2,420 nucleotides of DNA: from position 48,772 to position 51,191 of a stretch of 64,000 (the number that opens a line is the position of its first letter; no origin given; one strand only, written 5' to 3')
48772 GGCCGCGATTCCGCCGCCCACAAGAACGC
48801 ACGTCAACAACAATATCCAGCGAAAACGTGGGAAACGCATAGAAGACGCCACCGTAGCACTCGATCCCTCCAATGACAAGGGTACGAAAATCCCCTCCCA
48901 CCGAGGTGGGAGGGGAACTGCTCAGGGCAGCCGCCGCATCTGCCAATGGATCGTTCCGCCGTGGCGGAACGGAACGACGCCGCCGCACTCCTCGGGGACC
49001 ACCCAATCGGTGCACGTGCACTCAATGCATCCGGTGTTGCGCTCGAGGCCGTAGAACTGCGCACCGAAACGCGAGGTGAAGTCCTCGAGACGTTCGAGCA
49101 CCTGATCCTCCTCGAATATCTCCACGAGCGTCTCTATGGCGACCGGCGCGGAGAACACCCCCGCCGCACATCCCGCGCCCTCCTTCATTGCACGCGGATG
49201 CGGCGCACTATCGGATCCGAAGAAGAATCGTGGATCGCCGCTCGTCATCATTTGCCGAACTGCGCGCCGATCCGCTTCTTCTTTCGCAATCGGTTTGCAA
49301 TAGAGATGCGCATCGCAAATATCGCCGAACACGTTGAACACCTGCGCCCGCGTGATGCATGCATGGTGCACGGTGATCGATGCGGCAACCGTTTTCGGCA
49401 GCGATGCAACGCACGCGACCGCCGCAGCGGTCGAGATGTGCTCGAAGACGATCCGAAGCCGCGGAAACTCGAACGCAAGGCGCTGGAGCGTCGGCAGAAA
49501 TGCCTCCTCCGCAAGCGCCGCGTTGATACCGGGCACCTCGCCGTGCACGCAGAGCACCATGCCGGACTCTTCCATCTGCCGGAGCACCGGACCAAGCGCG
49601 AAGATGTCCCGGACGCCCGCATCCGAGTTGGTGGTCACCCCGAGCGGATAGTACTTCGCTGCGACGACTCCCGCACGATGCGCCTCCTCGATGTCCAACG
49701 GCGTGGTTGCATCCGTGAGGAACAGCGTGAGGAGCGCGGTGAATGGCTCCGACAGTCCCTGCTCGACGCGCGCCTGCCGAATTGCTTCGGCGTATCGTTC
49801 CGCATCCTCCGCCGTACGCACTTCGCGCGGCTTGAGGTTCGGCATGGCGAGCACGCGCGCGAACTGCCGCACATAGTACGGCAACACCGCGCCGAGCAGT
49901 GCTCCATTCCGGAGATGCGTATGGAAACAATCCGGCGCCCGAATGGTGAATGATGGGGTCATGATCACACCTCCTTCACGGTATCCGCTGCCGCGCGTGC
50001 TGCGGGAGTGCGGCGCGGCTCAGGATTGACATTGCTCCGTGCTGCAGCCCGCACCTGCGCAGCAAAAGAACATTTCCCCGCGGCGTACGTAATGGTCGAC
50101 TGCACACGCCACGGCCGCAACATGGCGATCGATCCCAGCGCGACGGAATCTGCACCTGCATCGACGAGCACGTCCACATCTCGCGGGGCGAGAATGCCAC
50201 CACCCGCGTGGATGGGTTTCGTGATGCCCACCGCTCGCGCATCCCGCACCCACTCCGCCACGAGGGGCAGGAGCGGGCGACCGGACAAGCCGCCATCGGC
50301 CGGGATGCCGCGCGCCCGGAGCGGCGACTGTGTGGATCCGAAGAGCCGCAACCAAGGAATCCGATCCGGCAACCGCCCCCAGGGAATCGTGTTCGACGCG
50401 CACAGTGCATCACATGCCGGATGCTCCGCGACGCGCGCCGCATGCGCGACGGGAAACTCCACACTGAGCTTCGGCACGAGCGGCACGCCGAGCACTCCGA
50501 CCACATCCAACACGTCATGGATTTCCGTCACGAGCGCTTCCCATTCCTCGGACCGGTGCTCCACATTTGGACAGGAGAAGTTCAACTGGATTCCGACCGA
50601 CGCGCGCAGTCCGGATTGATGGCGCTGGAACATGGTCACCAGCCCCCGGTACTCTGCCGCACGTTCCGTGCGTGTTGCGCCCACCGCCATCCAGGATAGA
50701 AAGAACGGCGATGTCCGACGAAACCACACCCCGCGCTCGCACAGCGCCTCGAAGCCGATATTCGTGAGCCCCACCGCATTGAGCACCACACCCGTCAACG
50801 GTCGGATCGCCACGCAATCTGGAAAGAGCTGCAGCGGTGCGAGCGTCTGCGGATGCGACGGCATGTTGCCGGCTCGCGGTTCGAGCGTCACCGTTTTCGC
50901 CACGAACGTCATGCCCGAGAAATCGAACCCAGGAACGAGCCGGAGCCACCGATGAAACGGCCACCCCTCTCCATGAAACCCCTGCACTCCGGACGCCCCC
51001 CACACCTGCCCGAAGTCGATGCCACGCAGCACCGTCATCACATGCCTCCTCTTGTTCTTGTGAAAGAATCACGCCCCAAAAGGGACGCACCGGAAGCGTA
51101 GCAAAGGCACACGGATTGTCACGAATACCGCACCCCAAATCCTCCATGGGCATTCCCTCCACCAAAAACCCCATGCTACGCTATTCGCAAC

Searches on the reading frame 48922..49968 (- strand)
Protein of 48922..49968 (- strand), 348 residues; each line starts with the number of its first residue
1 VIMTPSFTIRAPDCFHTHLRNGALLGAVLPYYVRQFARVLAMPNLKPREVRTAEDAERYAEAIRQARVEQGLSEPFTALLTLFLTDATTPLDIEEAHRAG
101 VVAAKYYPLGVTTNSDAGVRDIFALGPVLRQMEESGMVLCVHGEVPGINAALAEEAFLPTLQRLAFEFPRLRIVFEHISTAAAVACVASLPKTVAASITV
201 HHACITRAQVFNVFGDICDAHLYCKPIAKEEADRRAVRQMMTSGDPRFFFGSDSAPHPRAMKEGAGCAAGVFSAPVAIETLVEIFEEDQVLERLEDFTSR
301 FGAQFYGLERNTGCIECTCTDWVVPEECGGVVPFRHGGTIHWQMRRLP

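Call 38: search_protein_families(library=pfam, proteins=[window:48922-49968:-], max_evalue=0.001)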
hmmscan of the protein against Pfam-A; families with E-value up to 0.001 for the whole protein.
window:48922-49968:- (348 aa): 1 family
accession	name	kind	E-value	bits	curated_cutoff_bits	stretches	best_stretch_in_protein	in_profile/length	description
PF01979.26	Amidohydro_1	-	4e-08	33.3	25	1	16-316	10-308/345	Amidohydrolase family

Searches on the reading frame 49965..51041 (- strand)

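Call 38: search_protein_families(library=pfam, proteins=[window:49965-51041:-], max_evalue=0.001)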
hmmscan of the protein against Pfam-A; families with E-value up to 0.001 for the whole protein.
window:49965-51041:- (358 aa): 2 families
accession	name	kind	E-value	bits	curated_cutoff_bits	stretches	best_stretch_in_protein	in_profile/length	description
PF01180.27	DHO_dh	-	4.3e-12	46.3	27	1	46-307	40-273/291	Dihydroorotate dehydrogenase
PF00977.27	His_biosynth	-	0.00066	19.6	23.6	1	273-321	72-120/228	Histidine biosynthesis protein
